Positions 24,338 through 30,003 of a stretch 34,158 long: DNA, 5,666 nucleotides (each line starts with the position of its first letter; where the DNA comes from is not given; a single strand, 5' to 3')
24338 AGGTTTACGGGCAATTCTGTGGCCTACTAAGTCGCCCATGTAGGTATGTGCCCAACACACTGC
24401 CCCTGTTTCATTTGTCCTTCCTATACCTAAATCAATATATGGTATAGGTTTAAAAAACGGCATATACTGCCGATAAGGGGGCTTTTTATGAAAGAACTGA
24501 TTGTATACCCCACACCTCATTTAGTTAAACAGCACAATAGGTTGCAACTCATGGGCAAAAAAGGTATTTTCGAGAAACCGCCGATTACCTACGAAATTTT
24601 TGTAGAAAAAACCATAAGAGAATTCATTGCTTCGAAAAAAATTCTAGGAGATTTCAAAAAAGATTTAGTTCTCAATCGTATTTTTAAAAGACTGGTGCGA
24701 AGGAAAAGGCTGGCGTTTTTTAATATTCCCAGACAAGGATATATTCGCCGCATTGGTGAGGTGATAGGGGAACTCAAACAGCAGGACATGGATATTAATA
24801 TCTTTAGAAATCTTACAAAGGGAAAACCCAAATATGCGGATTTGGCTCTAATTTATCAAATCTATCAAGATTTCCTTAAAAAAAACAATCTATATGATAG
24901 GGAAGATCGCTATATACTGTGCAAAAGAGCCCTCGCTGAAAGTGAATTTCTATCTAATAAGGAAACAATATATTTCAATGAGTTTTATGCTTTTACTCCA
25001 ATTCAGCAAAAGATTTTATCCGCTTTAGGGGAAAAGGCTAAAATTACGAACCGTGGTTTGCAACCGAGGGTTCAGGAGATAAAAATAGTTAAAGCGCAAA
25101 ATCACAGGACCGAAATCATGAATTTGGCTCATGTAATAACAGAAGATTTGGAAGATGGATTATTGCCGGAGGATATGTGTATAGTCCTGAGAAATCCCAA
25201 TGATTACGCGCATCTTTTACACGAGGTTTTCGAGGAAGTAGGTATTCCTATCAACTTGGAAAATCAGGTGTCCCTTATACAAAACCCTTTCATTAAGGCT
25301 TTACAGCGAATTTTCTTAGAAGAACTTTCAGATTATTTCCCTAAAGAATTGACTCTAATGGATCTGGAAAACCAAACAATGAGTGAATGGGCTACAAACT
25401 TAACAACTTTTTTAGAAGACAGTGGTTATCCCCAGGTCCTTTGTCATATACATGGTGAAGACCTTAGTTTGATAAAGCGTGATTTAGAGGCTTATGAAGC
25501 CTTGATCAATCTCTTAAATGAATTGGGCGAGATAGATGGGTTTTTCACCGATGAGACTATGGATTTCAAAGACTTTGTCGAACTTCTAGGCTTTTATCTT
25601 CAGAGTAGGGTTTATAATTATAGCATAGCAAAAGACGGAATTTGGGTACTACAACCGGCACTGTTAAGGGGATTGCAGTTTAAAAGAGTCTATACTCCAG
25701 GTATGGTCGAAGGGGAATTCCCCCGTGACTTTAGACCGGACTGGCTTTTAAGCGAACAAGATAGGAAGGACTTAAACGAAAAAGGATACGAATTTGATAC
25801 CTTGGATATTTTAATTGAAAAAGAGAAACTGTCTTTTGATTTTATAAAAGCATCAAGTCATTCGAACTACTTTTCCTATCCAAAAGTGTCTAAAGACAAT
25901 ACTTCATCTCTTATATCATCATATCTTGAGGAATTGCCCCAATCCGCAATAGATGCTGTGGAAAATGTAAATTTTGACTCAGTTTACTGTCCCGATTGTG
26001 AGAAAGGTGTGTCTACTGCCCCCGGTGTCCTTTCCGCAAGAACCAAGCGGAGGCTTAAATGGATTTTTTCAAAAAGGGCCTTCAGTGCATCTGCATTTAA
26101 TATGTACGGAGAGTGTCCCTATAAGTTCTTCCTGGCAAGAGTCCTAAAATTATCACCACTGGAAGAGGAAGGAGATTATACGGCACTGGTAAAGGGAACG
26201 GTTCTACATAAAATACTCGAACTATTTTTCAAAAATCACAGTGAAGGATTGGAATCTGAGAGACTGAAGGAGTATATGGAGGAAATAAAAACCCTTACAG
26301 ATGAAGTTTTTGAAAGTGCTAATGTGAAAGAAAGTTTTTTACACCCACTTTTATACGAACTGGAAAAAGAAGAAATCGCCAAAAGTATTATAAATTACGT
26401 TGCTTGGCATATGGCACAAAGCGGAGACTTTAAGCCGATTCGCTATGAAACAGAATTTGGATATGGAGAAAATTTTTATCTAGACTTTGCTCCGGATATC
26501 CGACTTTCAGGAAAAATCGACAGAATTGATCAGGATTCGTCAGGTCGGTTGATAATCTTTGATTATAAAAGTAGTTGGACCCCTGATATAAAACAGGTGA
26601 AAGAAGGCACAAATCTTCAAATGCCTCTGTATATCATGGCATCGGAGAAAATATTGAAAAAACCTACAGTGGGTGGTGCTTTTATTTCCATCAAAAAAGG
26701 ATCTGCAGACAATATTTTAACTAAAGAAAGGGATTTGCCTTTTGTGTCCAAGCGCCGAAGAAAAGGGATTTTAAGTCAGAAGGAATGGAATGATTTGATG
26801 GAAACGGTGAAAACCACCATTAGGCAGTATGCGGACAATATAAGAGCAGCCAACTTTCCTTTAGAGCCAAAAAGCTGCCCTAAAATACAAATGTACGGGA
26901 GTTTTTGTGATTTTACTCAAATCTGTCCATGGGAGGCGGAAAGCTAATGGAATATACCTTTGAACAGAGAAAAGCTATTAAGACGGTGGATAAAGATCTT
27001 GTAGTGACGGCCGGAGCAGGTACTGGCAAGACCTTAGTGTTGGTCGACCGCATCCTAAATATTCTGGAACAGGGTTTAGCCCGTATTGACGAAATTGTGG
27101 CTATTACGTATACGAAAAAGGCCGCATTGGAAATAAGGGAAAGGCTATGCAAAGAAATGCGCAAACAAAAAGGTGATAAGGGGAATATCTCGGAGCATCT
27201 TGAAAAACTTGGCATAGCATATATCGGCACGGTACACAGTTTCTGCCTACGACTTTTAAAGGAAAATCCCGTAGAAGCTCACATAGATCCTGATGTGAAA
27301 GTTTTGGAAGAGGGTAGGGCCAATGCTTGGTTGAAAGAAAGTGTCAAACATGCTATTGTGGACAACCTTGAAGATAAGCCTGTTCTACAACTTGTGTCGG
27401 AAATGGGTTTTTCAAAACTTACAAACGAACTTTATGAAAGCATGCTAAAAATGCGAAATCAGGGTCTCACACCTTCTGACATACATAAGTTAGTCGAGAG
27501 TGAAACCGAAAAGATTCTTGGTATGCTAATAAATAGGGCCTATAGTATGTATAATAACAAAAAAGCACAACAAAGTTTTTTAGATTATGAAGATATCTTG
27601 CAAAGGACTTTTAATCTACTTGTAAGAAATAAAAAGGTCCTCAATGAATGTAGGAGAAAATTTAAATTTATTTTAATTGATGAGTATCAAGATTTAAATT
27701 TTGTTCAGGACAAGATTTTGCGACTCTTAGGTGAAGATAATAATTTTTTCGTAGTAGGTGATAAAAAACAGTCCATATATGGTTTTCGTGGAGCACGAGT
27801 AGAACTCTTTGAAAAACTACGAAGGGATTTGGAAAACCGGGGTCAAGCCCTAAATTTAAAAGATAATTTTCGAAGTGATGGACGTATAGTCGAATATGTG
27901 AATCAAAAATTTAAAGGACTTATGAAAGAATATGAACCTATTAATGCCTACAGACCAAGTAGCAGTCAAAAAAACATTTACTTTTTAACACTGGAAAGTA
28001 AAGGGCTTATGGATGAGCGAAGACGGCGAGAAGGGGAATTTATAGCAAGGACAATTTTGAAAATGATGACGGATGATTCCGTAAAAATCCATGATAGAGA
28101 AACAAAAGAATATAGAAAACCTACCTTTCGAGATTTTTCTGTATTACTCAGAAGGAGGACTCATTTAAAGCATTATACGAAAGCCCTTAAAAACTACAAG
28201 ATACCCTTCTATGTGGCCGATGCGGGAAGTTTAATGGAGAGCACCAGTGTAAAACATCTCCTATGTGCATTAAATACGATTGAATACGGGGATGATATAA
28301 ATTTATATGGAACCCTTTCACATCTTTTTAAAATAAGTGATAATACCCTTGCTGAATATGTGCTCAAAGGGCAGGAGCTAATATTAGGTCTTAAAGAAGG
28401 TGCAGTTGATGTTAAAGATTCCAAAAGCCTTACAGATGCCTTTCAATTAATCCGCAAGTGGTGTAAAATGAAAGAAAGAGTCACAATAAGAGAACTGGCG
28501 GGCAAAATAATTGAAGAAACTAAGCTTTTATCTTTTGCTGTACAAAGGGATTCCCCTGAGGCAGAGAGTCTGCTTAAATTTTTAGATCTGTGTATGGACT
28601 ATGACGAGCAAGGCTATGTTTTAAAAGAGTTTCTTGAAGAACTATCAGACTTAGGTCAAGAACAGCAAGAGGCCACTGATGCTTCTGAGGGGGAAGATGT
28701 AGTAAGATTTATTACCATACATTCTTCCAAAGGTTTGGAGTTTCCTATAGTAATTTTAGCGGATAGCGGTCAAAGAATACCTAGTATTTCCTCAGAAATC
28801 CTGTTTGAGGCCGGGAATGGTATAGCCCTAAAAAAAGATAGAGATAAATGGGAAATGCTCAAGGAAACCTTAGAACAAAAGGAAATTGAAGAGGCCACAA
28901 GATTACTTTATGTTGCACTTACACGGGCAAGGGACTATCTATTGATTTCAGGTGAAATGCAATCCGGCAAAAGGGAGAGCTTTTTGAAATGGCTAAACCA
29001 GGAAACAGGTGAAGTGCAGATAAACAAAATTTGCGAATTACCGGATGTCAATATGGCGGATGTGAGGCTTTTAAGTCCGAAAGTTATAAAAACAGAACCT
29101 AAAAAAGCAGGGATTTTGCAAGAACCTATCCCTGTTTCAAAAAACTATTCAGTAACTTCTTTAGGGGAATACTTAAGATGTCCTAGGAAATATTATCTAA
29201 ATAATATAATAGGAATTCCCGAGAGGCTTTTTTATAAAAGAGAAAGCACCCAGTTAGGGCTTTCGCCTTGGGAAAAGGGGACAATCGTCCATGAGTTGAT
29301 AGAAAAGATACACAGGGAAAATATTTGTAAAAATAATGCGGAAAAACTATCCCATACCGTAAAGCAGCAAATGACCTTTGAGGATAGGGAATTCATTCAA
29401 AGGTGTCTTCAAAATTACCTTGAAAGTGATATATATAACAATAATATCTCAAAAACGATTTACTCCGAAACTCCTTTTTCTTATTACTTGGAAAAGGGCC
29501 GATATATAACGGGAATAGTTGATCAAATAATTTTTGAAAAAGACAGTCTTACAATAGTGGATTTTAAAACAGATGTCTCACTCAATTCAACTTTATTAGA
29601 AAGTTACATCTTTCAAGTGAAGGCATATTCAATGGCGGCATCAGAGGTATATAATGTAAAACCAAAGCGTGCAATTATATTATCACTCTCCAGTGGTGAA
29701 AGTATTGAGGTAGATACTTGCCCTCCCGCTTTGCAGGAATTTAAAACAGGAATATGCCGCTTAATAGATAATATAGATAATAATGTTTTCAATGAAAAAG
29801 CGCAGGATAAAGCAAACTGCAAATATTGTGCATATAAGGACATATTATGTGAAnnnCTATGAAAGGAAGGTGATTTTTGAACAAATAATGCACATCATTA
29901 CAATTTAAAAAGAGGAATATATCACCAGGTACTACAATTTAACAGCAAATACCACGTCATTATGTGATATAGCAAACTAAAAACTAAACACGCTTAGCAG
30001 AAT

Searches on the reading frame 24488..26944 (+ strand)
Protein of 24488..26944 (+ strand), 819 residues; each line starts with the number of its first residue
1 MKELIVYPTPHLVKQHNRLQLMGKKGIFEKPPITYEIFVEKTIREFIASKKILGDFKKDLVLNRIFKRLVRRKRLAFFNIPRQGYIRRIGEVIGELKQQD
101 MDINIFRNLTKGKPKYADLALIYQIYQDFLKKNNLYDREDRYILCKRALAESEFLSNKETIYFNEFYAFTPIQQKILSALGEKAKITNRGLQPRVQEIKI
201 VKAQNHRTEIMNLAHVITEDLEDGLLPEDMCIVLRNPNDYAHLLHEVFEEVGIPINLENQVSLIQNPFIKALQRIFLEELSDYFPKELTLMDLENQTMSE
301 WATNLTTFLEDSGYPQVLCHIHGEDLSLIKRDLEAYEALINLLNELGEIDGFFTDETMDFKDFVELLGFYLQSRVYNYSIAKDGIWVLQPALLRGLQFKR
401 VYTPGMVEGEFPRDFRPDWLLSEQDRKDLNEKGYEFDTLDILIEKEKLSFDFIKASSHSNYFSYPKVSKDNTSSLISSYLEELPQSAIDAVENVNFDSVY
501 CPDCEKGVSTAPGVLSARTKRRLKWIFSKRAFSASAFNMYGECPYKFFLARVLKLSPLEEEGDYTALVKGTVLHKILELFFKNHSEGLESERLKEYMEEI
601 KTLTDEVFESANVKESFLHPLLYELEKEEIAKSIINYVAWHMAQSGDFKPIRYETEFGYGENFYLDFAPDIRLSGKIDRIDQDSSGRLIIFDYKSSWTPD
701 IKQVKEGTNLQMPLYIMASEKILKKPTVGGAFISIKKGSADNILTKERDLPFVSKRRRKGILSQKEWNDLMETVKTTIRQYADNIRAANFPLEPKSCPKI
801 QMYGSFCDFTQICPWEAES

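Call 64: search_protein_families(library=pfam, proteins=[window:24488-26944:+])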
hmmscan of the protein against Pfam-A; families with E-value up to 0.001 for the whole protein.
window:24488-26944:+ (819 aa): 3 families
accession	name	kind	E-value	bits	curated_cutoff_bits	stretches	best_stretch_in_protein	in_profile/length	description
PF12705.13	PDDEXK_1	-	4e-36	125.6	22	1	532-814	2-247/247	PD-(D/E)XK nuclease superfamily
PF21445.3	ADDB_N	-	4.6e-16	59.3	26.6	1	48-186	78-226/290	ADDB, N-terminal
PF13361.12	UvrD_C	-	7.6e-06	26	25.6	0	188-270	32-113/350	UvrD-like helicase C-terminal domain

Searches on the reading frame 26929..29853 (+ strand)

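Call 64: search_protein_families(library=pfam, proteins=[window:26929-29853:+])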
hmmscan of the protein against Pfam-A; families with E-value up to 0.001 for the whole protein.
window:26929-29853:+ (975 aa): 7 families
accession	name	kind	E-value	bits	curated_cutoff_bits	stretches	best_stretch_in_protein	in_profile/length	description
PF00580.27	UvrD-helicase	-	1e-65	222.5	23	1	11-301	3-270/271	UvrD/REP helicase N-terminal domain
PF13361.12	UvrD_C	-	7.3e-28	98.4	25.6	1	309-674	2-346/350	UvrD-like helicase C-terminal domain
PF12705.13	PDDEXK_1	-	2.6e-24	86.9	22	1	740-972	2-245/247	PD-(D/E)XK nuclease superfamily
PF13245.12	AAA_19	-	1.4e-20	74.2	25.1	1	13-287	1-134/134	AAA domain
PF13538.12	UvrD_C_2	-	4.5e-10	39.7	27.4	1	592-612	2-22/52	UvrD-like helicase C-terminal domain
PF01443.25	Viral_helicase1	-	3.8e-07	30.6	21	0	229-287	41-102/228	Viral superfamily 1 RNA helicase core domain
PF02562.22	PhoH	-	0.00017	21.6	27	0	9-58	5-54/205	PhoH-like protein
